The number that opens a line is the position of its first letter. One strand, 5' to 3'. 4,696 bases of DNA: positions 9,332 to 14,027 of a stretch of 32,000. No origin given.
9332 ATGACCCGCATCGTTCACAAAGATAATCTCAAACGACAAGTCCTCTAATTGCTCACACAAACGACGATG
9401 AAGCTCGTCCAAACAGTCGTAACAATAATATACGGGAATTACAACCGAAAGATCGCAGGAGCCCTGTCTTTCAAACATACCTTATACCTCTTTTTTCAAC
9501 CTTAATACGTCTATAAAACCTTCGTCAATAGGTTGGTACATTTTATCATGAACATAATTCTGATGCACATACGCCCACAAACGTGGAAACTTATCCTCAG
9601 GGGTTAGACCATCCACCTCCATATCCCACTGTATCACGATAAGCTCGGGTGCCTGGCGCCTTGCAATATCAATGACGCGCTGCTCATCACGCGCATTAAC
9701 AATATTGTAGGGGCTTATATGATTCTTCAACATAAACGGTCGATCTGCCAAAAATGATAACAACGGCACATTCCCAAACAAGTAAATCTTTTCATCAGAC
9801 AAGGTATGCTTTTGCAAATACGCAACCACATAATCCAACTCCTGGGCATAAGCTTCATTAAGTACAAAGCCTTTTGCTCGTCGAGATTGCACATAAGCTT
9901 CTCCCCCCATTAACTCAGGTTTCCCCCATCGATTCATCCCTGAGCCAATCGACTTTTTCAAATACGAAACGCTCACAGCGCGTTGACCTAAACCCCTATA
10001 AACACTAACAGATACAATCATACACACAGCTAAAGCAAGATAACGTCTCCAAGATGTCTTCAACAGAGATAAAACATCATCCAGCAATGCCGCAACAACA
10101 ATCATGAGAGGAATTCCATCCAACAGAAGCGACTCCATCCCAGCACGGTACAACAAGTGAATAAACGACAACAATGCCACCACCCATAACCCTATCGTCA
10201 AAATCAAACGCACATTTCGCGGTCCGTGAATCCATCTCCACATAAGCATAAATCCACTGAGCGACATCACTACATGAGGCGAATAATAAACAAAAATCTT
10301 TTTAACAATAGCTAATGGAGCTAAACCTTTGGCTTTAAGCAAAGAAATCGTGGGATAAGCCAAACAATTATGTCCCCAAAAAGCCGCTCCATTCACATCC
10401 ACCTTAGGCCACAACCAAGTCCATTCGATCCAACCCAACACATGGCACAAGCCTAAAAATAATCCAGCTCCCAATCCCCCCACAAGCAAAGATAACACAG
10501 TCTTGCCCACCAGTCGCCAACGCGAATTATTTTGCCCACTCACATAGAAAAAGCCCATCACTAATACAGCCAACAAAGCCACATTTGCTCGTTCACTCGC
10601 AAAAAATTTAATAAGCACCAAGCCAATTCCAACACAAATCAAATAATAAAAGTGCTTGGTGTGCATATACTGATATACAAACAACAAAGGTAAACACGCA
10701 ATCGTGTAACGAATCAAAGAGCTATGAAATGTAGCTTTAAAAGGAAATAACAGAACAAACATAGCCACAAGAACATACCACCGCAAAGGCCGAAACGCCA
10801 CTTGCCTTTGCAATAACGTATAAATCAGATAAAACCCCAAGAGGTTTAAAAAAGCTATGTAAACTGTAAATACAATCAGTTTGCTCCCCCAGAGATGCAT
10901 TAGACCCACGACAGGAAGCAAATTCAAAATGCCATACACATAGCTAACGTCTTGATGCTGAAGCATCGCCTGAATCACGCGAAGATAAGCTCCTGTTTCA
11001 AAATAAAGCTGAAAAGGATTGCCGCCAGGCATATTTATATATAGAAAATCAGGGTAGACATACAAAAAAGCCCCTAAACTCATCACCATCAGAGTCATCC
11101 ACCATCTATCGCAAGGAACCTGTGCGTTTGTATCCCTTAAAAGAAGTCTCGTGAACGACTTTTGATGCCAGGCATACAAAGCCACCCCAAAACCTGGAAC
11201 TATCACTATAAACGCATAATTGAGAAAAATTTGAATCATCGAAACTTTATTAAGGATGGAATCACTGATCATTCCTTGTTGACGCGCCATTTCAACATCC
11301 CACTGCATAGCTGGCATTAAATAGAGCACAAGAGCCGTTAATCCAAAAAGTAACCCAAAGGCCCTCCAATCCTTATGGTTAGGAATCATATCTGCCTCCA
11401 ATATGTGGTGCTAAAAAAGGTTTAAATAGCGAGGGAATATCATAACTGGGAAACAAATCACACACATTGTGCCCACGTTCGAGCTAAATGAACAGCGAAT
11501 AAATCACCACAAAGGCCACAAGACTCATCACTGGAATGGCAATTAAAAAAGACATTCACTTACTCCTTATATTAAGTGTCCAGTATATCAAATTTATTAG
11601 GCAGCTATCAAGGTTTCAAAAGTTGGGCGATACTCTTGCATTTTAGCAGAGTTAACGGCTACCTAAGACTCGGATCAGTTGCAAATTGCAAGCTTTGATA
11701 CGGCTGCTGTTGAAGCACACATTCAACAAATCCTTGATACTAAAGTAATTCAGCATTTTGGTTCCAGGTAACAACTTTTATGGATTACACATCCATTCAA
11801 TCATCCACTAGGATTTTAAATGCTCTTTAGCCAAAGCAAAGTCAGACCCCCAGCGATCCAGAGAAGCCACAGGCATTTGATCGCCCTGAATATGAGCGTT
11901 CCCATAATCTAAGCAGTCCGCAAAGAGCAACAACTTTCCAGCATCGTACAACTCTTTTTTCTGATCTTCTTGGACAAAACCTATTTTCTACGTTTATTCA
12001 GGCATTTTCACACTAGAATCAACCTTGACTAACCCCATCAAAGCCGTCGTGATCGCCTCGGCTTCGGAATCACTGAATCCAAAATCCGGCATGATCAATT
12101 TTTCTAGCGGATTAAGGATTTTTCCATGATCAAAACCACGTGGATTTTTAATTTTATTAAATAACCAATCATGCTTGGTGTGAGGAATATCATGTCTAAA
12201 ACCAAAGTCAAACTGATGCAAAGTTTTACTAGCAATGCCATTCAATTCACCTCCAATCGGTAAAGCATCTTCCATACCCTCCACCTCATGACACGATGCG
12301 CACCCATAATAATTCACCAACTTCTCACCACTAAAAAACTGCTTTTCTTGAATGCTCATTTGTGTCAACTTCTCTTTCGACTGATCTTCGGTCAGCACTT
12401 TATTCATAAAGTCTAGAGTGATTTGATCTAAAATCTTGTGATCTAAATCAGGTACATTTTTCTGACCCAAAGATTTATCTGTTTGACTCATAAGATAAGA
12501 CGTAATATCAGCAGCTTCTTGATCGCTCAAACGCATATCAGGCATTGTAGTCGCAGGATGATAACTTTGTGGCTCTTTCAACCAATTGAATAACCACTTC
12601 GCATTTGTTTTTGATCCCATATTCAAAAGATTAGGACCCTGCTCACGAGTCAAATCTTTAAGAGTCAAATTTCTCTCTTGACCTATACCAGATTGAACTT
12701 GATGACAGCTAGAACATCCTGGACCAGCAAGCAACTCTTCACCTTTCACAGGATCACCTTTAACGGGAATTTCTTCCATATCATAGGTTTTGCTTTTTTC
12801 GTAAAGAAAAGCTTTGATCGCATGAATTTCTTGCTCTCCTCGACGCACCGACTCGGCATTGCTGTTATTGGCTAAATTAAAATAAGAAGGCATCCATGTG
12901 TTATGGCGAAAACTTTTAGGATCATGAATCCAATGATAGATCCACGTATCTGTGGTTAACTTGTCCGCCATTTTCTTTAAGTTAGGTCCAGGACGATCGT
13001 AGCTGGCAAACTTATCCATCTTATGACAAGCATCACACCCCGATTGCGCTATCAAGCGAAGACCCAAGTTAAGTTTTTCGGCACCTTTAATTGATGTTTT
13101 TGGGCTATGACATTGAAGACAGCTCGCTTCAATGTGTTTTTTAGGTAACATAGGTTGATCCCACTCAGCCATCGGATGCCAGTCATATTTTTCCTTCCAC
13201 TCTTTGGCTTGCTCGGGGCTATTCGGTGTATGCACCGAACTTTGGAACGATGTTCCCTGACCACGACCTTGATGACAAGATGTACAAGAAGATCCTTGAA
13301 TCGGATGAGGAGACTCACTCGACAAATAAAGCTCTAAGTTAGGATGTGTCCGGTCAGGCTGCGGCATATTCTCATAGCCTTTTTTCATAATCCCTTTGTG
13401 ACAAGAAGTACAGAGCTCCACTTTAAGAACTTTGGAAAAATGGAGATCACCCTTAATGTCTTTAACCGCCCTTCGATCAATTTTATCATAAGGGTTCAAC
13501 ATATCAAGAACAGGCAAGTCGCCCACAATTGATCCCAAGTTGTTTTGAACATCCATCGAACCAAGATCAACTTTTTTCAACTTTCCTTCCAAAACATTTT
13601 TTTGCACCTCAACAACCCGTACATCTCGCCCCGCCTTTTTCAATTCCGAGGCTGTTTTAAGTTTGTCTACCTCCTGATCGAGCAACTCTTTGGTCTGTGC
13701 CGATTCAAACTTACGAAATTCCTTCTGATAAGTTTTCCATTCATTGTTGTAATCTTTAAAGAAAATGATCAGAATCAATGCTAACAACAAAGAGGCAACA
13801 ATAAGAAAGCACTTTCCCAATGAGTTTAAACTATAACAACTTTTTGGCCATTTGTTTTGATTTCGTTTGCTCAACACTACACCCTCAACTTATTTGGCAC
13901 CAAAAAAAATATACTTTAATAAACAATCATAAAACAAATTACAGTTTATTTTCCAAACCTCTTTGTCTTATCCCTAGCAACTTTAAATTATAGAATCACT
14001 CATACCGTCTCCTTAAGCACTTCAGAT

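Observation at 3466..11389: Arn-like lipid-carrier aminosugar decoration cluster with ATP-grasp, amidohydrolase and 2OG-oxygenase tailoring (candidate undescribed envelope-modification pathway)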

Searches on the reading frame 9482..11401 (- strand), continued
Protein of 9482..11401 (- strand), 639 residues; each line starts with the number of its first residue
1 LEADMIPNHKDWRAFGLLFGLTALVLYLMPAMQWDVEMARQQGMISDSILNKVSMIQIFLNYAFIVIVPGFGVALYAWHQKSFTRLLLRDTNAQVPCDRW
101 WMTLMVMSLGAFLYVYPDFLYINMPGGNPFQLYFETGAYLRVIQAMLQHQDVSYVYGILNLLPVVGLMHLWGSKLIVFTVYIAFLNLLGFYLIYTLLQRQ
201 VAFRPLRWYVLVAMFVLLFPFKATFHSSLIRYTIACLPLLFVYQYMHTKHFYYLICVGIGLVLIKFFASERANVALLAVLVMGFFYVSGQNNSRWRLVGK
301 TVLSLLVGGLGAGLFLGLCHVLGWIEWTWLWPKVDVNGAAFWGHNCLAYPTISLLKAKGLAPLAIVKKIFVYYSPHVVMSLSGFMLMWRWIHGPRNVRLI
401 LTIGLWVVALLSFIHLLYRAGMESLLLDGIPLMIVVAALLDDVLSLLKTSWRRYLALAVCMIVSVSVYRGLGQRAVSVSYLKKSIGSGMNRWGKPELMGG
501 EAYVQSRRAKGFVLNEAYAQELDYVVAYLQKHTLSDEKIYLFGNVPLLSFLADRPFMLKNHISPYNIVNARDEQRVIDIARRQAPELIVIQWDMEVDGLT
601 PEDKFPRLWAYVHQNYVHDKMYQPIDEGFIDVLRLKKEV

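Call 47: fold_search(model_id=the predicted structure, library=pdb)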
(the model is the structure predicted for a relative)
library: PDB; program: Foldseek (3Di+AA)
matches with E <= 10: 1133; with E <= 0.001: 434
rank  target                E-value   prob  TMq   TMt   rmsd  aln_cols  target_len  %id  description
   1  5lbb                  1.0e-07  1.00  0.54  0.60   7.2       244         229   14  HIF prolyl hydroxylase 2 (PHD2/EGLN1) R396T variant in complex with Mn(II) and N-[(1-chloro-4-hydroxyisoquinolin-3-yl)ca (released 2016-08-31)
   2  7psw                  1.1e-07  1.00  0.51  0.43   6.6       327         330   13  Spin labeled IPNS S55C variant in complex with Fe and ACV under anaerobic conditions (released 2022-07-20)
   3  4j25_G                1.4e-07  1.00  0.51  0.69   5.4       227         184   15  Crystal structure of a Pseudomonas putida prolyl-4-hydroxylase (P4H) (released 2014-02-05)
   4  8p47                  1.5e-07  1.00  0.51  0.42   6.6       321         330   12  IPNS variant N252A in complex with Fe and ACV under anaerobic conditions (released 2024-06-05)
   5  6tto                  1.6e-07  1.00  0.54  0.47   6.2       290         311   12  N-terminally truncated hyoscyamine 6-hydroxylase (tH6H) in complex with 2-oxoglutarate (released 2020-03-18)
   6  5ox5                  1.7e-07  1.00  0.48  0.55   7.7       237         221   13  HIF prolyl hydroxylase 2 (PHD2/ EGLN1) in complex with CCT6, a GSK1278863-related compound (released 2017-10-18)
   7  6zam                  1.8e-07  1.00  0.51  0.43   6.5       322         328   12  Fluorine labeled IPNS S55C in complex with Fe and ACV under anaerobic conditions. (released 2021-06-09)
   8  7zoe                  1.8e-07  1.00  0.50  0.42   6.6       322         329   12  IPNS H270E variant in complex with Fe and ACV under anaerobic conditions (released 2023-05-10)
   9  8bsv                  2.0e-07  1.00  0.51  0.42   6.5       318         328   11  IPNS H270D variant in complex with Fe and ACV under anaerobic conditions (released 2023-12-13)
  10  8rdb                  2.0e-07  1.00  0.51  0.42   6.6       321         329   12  Isopenicillin N synthase N252E variant in complex with Fe and ACV under anaerobic conditions (released 2024-12-18)
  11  6yvz                  2.1e-07  1.00  0.51  0.59   7.9       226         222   13  HIF prolyl hydroxylase 2 (PHD2/ EGLN1) in complex with bicyclic JLS-367 (released 2020-12-30)
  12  4j25_E                2.2e-07  1.00  0.54  0.72   5.7       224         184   14  Crystal structure of a Pseudomonas putida prolyl-4-hydroxylase (P4H) (released 2014-02-05)
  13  4j25_F                2.2e-07  1.00  0.53  0.71   5.4       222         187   18  Crystal structure of a Pseudomonas putida prolyl-4-hydroxylase (P4H) (released 2014-02-05)
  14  5l9b_A                2.2e-07  1.00  0.50  0.57   6.5       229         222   14  HIF PROLYL HYDROXYLASE 2 (PHD2/ EGLN1) IN COMPLEX WITH 2-OXOGLUTARATE (2OG) AND HIF-1ALPHA CODD (556-574) (released 2016-08-31)
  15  6lsv_A                2.2e-07  1.00  0.50  0.40   7.7       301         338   12  Crystal structure of JOX2 in complex with 2OG, Fe, and JA (released 2021-02-10)
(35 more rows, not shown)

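Call 53: search_protein_families(library=pfam, proteins=[L037:14854-15777:+, L016:11229-11912:+, L039:869-1933:+, L036:3527-4345:+, L037:12967-13932:+, L021:4479-4874:-, L013:1669-3852:-, L022:7464-8981:+, L035:7156-7884:+], max_evalue=0.01)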
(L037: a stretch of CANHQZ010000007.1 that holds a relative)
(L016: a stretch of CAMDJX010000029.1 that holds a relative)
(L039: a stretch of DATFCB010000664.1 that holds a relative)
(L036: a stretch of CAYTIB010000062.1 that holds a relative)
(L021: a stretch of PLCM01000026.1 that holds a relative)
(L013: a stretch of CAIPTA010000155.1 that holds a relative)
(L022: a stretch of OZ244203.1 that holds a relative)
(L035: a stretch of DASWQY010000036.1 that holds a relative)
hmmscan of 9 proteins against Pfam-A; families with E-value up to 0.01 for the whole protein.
L037:14854-15777:+ (308 aa): 1 family
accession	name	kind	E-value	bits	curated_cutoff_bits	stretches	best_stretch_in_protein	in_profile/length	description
PF04041.19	Glyco_hydro_130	-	1.6e-07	31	26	1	238-296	65-121/320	beta-1,4-mannooligosaccharide phosphorylase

L016:11229-11912:+ (228 aa): 4 families
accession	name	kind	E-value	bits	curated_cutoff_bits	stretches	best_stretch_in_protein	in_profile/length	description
PF13649.12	Methyltransf_25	-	3.9e-05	24.7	27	1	60-135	1-78/97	Methyltransferase domain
PF08242.18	Methyltransf_12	-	0.00069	20.7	30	1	61-132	1-77/98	Methyltransferase domain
PF08241.18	Methyltransf_11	-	0.0026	18.8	21.2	1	61-131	1-71/95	Methyltransferase domain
PF01728.25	FtsJ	-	0.0059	17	24.1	1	54-176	20-142/181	FtsJ-like methyltransferase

L039:869-1933:+ (355 aa): 3 families
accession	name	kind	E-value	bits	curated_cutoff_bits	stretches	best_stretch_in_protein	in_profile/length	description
PF00682.25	HMGL-like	-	1.1e-41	143.4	29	1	20-274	2-258/260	HMGL-like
PF07836.16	DmpG_comm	-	1.6e-06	28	27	1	296-347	12-63/63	DmpG-like communication domain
PF02679.21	ComA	-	0.00038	20.4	25.2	1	106-182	84-167/243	(2R)-phospho-3-sulfolactate synthase (ComA)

L036:3527-4345:+ (273 aa): 1 family
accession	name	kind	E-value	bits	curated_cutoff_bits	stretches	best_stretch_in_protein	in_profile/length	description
PF05721.19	PhyH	-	2.2e-22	80.8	22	1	20-209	2-212/213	Phytanoyl-CoA dioxygenase (PhyH)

L037:12967-13932:+ (322 aa): 0 families

L021:4479-4874:- (132 aa): 3 families
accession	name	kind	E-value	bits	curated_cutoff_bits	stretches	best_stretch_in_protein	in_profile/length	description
PF00892.27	EamA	-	5.3e-07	30.4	28.2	1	12-130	33-134/135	EamA-like transporter family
PF03151.22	TPT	-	0.00095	19.1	30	1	63-130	70-136/291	Triose-phosphate Transporter family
PF10639.15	TMEM234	-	0.0018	18.8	30.1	1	56-128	38-111/113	Putative transmembrane family 234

L013:1669-3852:- (728 aa): 0 families

L022:7464-8981:+ (506 aa): 0 families

L035:7156-7884:+ (243 aa): 3 families
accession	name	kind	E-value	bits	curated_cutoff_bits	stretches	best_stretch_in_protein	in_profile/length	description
PF04989.18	RMNT_CmcI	-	4.9e-89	297.9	23.2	1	37-239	2-204/206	Rhamnosyl O-methyltransferase/CmcI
PF13578.12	Methyltransf_24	-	1.2e-11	45.9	26.3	1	72-180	1-102/105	Methyltransferase domain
PF05711.17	TylF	-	0.0085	15.8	23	0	58-99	82-123/264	Macrocin-O-methyltransferase (TylF)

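Call 61: search_protein_families(library=pfam, proteins=[L012:12291-14135:+, L020:14680-16188:-, L021:12116-14572:-, L029:4874-7036:-, L033:4513-6183:-, L037:8282-9829:+, L032:17739-19712:+, L022:19202-20734:+, L032:14623-15777:-, L023:3600-5249:+], max_evalue=0.1)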
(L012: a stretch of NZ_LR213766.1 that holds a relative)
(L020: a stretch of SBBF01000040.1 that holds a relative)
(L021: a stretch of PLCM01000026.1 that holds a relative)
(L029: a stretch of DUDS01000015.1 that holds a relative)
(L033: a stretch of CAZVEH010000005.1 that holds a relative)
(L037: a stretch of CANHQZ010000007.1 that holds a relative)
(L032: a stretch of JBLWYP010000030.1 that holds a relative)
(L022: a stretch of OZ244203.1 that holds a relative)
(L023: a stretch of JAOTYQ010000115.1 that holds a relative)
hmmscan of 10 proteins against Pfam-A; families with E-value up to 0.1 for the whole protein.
L012:12291-14135:+ (615 aa): 0 families

L020:14680-16188:- (503 aa): 4 families
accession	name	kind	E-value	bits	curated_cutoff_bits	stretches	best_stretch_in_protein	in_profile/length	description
PF13231.12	PMT_2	-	0.0008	20.1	26.1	1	119-233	21-128/160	Dolichyl-phosphate-mannose-protein mannosyltransferase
PF13176.12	TPR_7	-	0.0048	17.3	27.9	1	472-499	1-28/36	Tetratricopeptide repeat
PF13424.12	TPR_12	-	0.014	16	30.1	1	471-500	46-75/77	Tetratricopeptide repeat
PF24885.1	TPR_NPHP3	-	0.025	14.4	100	1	463-501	134-172/239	Nephrocystin-3 TPR domain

L021:12116-14572:- (819 aa): 0 families

L029:4874-7036:- (721 aa): 0 families

L033:4513-6183:- (557 aa): 1 family
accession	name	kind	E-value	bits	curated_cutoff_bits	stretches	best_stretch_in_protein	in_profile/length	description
PF11346.13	DUF3149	-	0.052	13.6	23.2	0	379-396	8-24/40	Protein of unknown function (DUF3149)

L037:8282-9829:+ (516 aa): 0 families

L032:17739-19712:+ (658 aa): 0 families

L022:19202-20734:+ (511 aa): 0 families

L032:14623-15777:- (385 aa): 0 families

L023:3600-5249:+ (550 aa): 0 families

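Call 63: find_encoding_contigs(protein=P0106, flank=8000, max_places=2)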
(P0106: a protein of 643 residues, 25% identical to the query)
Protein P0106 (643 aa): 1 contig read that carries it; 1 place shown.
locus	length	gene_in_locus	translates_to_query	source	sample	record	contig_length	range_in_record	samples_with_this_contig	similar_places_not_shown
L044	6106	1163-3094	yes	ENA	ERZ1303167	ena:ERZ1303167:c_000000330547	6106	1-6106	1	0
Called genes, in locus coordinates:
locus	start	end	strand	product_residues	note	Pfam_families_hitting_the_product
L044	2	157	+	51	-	?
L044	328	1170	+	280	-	PF01209:Ubie_methyltran (weak), PF13489:Methyltransf_23, PF07021:MetW (weak), PF13847:Methyltransf_31, PF08241:Methyltransf_11, PF08242:Methyltransf_12, PF13649:Methyltransf_25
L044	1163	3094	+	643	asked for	-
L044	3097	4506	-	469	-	PF02310:B12-binding, PF04055:Radical_SAM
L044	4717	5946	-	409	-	PF01075:Glyco_transf_9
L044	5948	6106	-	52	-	?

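Call 64: find_encoding_contigs(protein=P0103, flank=8000, max_places=2)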
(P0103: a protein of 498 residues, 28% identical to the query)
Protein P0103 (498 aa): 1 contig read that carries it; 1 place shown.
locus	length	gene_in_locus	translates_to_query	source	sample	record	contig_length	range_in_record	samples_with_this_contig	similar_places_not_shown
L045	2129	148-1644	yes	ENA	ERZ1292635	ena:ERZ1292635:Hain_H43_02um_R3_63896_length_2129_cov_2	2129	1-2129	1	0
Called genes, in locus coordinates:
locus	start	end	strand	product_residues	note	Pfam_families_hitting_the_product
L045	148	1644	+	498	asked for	-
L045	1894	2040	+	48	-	-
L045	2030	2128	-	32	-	?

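Call 69: search_solved_structures(query=A4, max_evalue=1)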
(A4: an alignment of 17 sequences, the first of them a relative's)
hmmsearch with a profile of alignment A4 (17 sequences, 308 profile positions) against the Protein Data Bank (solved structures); distinct sequences matched with E-value up to 1: 24.
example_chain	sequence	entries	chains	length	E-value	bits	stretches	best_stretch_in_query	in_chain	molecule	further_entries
7fip_A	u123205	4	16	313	1.9e-13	53.6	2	134-255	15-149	Beta-1,2-mannobiose phosphorylase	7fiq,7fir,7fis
9fj8_A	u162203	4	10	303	2e-13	53.5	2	134-256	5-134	1,2-beta-oligomannan phosphorylase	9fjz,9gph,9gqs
4ak6_A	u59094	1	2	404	1.3e-07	34.5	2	248-297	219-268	ANHYDRO-ALPHA-L-GALACTOSIDASE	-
4ak7_A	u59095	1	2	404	1.3e-07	34.5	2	248-297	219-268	ANHYDRO-ALPHA-L-GALACTOSIDASE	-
4ak5_A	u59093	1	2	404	1.3e-07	34.5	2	248-297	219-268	ANHYDRO-ALPHA-L-GALACTOSIDASE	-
3kst_A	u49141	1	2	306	5.7e-06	29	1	213-302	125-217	Endo-1,4-beta-xylanase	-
5ta7_A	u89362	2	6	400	1.9e-05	27.3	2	187-237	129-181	Glycoside Hydrolase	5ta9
5mui_A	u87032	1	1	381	2e-05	27.2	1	122-294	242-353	Beta-galactosidase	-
5mt2_A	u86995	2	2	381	2.2e-05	27.1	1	122-238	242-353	Beta-galactosidase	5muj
4onz_A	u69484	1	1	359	2.3e-05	27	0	232-299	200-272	putative glycoside hydrolase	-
3p2n_A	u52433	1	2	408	2.9e-05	26.7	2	251-297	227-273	3,6-anhydro-alpha-L-galactosidase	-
3r4y_A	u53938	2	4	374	3.8e-05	26.3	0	69-129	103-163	Glycosyl hydrolase family 32, N terminal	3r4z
4u6d_A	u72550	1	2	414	0.00025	23.7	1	188-293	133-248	Conserved hypothetical periplasmic protein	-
4u6b_A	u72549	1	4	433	0.0019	20.8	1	187-291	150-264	Conserved hypothetical lipoprotein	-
3r67_A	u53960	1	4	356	0.0024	20.4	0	188-255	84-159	putative Glycosidase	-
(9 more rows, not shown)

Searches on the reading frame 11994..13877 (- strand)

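Call 56: search_protein_families(library=ncbifam, proteins=[window:11994-13877:-], max_evalue=0.00001)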
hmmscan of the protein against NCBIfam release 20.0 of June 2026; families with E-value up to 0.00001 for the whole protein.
window:11994-13877:- (627 aa): 5 families
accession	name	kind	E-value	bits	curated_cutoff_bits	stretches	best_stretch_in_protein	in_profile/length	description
TIGR04485.1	thiosulf_SoxX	equivalog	3.9e-19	69.1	61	1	279-360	3-77/78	sulfur oxidation c-type cytochrome SoxX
NF011053.0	PRK14485.1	subfamily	1.5e-08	33.3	1080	0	249-348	547-642/716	putative bifunctional cbb3-type cytochrome c oxidase subunit I/II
NF011055.0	PRK14487.1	subfamily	4.3e-08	32.9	218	0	250-369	65-174/212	cbb3-type cytochrome c oxidase subunit II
TIGR00781.1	ccoO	equivalog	6e-08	32.7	200.65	0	294-340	100-145/232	cytochrome-c oxidase, cbb3-type subunit II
NF040971.1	cytc_ExtS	equivalog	3.2e-06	26.6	100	0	263-460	72-260/262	selenite/tellurite reduction operon c-type cytochrome lipoprotein ExtS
